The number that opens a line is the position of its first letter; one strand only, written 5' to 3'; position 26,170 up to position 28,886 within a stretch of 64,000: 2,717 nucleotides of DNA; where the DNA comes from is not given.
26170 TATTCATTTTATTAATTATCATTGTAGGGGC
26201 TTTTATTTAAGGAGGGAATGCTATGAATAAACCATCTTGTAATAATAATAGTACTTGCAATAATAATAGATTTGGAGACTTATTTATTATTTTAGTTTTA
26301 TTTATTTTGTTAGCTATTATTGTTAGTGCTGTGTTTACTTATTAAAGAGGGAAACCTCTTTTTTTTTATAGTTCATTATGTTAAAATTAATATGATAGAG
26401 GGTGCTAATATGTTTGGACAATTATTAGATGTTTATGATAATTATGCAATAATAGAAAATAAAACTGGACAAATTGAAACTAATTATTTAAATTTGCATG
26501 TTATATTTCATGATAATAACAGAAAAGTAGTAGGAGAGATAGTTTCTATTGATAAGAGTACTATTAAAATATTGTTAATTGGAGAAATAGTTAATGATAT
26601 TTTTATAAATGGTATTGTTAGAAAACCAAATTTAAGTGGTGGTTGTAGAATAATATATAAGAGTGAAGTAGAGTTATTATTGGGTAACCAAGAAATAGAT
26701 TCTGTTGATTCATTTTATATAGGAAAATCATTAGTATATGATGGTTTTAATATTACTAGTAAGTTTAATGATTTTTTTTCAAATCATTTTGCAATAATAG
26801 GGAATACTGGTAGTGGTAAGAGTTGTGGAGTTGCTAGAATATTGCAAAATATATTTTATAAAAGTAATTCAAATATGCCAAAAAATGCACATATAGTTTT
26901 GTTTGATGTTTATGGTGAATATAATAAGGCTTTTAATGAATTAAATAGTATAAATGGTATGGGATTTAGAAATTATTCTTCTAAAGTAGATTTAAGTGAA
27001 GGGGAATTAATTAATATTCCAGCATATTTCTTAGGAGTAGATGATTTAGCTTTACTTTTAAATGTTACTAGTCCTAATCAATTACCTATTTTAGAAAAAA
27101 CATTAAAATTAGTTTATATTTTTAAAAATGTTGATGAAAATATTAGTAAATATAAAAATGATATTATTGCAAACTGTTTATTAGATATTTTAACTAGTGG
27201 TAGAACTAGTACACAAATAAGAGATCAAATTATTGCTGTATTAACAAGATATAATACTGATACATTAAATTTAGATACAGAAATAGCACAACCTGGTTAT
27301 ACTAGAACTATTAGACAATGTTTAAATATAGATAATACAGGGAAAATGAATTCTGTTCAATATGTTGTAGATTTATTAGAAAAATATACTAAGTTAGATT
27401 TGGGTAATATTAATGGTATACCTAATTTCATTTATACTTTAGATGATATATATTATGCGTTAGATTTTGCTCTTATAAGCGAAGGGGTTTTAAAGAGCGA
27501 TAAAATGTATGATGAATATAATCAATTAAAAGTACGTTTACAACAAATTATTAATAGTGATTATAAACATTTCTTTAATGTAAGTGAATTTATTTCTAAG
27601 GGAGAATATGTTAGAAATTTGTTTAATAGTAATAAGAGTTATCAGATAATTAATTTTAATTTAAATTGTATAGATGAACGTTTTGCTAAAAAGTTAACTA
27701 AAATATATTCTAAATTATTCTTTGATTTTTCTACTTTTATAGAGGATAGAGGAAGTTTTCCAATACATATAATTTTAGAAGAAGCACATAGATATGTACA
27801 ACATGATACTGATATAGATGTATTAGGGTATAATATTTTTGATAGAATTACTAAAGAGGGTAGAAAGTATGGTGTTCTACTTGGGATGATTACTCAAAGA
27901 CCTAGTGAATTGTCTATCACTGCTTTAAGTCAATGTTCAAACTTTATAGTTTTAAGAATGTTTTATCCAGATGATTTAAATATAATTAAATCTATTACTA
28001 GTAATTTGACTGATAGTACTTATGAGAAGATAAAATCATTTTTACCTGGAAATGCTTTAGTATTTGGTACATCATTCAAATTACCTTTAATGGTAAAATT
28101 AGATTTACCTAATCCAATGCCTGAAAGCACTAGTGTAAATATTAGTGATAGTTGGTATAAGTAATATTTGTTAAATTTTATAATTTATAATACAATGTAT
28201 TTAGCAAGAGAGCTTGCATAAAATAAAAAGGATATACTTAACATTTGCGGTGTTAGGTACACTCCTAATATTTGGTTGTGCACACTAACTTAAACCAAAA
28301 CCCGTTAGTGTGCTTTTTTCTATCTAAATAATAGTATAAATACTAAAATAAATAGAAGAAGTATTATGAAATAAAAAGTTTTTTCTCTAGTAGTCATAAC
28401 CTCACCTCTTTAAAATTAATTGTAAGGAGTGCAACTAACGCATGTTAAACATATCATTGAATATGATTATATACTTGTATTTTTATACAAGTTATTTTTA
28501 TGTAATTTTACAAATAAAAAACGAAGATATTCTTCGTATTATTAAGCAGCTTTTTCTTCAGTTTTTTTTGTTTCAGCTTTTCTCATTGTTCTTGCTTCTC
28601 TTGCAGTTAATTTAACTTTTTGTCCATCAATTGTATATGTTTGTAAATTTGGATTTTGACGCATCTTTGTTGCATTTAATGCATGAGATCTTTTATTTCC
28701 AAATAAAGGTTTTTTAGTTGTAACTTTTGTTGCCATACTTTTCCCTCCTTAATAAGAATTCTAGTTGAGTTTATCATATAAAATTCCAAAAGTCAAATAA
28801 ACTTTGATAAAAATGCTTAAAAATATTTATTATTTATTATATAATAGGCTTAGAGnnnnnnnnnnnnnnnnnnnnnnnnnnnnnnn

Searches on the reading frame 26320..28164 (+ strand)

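Call 56: search_protein_families(library=pfam, proteins=[window:26320-28164:+])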
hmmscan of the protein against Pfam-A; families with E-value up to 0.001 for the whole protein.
window:26320-28164:+ (614 aa): 2 families
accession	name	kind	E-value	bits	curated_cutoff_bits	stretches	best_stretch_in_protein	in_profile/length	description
PF01935.23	DUF87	-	3.7e-21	76.7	23.2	1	134-334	3-186/220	Helicase HerA, central domain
PF01580.24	FtsK_SpoIIIE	-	5.1e-05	23.3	24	0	146-183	39-68/221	FtsK/SpoIIIE family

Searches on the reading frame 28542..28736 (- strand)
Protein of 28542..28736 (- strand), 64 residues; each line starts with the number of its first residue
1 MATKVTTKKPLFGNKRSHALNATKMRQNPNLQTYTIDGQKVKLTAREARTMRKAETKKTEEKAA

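Call 56: search_protein_families(library=pfam, proteins=[window:28542-28736:-])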
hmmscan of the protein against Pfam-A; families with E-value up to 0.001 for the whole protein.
window:28542-28736:- (64 aa): 1 family
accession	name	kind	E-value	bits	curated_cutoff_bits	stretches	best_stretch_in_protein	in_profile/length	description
PF00830.24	Ribosomal_L28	-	7.6e-10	39.1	27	1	5-53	5-59/60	Ribosomal L28 family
